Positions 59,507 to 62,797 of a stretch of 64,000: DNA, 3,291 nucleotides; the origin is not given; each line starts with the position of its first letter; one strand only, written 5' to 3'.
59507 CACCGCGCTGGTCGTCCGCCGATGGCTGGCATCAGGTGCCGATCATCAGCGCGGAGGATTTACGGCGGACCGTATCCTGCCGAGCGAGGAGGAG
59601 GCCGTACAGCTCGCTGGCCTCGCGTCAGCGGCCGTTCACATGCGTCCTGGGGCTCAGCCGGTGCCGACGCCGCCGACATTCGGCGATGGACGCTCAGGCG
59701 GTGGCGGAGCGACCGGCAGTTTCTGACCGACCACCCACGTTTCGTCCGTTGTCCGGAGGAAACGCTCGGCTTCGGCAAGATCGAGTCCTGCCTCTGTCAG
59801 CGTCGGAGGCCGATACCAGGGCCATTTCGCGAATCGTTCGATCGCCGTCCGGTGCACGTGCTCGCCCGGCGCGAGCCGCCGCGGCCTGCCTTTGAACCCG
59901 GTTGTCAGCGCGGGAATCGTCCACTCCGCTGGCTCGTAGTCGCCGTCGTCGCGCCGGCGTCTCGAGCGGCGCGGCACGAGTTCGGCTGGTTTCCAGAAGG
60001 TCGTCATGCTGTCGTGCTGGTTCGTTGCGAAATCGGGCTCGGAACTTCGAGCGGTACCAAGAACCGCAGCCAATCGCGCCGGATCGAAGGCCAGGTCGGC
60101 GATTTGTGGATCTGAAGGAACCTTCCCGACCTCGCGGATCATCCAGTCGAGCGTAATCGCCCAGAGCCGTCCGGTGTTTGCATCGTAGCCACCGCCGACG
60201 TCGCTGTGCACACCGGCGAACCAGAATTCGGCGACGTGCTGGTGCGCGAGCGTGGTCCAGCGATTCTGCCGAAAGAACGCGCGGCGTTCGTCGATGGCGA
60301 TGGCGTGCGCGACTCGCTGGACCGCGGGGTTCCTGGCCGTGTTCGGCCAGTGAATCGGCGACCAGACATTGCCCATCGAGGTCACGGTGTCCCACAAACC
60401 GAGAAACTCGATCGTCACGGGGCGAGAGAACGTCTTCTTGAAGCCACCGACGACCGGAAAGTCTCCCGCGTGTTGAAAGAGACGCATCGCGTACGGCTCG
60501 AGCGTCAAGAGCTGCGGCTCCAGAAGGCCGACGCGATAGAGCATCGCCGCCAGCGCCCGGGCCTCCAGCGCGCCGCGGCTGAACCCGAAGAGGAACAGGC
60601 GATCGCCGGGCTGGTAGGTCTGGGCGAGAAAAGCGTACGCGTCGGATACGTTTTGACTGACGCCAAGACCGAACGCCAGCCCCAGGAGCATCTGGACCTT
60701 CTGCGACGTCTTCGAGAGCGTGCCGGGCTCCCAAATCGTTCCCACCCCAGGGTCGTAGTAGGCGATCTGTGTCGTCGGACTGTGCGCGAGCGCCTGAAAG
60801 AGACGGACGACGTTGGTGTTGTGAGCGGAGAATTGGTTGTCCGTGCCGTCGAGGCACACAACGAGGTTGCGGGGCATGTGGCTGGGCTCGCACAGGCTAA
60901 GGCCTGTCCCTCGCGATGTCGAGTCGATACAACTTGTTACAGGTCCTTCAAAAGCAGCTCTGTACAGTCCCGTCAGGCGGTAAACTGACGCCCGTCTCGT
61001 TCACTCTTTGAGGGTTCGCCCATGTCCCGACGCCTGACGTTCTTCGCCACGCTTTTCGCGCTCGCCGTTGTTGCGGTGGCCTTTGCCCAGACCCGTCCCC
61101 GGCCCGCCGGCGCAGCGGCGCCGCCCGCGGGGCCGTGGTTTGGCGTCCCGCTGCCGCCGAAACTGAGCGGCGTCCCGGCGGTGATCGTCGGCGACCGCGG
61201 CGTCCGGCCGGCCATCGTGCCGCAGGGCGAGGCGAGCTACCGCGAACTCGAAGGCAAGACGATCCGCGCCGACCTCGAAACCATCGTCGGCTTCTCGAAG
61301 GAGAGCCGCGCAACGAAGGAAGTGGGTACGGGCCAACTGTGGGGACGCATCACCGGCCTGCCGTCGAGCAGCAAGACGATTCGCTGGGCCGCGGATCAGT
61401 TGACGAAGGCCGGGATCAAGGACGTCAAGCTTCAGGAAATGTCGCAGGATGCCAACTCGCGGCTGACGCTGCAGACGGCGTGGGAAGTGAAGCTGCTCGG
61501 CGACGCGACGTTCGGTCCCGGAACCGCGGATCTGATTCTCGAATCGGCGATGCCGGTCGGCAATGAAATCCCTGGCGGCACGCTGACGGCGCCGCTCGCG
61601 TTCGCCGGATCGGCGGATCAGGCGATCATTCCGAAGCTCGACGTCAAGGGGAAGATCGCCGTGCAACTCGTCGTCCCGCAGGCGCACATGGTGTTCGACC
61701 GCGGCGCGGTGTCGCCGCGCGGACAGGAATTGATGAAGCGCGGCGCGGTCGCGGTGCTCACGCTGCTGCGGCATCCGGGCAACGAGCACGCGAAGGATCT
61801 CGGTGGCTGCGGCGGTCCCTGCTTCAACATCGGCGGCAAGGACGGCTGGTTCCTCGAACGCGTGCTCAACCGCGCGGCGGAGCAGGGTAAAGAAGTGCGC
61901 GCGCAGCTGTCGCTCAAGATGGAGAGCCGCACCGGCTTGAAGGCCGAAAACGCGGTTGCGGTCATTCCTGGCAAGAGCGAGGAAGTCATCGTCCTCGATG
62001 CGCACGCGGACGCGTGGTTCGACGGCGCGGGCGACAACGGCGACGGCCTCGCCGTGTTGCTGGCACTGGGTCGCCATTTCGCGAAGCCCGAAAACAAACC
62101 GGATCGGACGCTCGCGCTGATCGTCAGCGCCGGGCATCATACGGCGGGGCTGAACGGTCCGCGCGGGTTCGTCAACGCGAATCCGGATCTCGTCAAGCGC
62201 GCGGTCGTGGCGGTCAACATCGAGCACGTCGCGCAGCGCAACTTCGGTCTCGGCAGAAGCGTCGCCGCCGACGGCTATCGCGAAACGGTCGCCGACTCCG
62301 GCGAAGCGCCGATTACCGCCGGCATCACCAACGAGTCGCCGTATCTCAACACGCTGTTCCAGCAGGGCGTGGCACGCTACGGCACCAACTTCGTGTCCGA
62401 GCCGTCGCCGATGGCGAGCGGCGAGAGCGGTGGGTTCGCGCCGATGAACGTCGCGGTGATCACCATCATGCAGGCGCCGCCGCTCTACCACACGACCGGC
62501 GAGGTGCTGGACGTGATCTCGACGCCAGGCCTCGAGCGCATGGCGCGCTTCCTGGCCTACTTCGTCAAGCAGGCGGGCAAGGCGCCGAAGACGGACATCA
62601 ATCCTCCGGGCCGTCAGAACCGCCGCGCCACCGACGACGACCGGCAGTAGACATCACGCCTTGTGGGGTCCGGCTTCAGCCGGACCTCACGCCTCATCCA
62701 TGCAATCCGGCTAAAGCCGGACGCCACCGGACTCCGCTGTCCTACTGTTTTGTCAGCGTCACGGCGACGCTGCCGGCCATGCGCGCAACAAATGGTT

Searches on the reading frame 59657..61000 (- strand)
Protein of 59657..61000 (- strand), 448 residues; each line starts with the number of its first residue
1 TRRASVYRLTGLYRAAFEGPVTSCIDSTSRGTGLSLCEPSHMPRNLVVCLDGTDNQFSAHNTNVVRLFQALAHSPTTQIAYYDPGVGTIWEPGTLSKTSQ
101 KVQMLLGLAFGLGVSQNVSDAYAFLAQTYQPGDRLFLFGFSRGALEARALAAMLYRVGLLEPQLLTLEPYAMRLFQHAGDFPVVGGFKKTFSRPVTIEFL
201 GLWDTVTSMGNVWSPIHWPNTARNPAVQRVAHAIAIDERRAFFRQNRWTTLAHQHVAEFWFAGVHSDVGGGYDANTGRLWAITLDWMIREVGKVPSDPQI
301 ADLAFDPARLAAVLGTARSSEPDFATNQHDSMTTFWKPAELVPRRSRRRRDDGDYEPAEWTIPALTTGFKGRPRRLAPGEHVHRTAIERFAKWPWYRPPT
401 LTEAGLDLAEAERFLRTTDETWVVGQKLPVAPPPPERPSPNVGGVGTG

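Call 22: search_protein_families(library=pfam, proteins=[window:59657-61000:-], max_evalue=0.00001)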
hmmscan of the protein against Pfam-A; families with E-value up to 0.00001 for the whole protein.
window:59657-61000:- (448 aa): 1 family
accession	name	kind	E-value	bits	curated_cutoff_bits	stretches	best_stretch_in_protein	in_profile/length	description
PF09994.14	T6SS_Tle1-like_cat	-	5.5e-71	239.7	27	1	44-290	1-287/287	T6SS, Phospholipase effector Tle1-like, catalytic domain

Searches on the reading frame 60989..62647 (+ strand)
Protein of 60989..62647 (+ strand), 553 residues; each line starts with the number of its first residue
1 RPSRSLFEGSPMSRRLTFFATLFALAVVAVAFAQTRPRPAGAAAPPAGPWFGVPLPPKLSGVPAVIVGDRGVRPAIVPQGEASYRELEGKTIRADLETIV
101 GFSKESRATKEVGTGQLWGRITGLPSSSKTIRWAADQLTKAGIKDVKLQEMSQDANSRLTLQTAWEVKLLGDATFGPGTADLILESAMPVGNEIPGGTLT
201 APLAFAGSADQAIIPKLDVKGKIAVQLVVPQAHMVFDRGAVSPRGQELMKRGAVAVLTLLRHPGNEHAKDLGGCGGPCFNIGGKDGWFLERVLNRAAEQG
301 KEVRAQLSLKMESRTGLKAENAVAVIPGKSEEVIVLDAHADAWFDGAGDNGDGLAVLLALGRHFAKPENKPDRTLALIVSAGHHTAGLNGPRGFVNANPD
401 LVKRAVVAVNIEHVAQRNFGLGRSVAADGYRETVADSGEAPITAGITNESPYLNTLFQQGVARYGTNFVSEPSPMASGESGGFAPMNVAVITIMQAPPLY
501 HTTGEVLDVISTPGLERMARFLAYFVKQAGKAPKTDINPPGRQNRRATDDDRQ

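Call 22: search_protein_families(library=pfam, proteins=[window:60989-62647:+], max_evalue=0.00001)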
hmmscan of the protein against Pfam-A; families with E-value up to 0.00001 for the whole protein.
window:60989-62647:+ (553 aa): 1 family
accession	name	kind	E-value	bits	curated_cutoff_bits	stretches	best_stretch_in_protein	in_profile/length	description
PF04389.22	Peptidase_M28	-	8e-15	55.5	21.3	1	321-526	1-193/193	Peptidase family M28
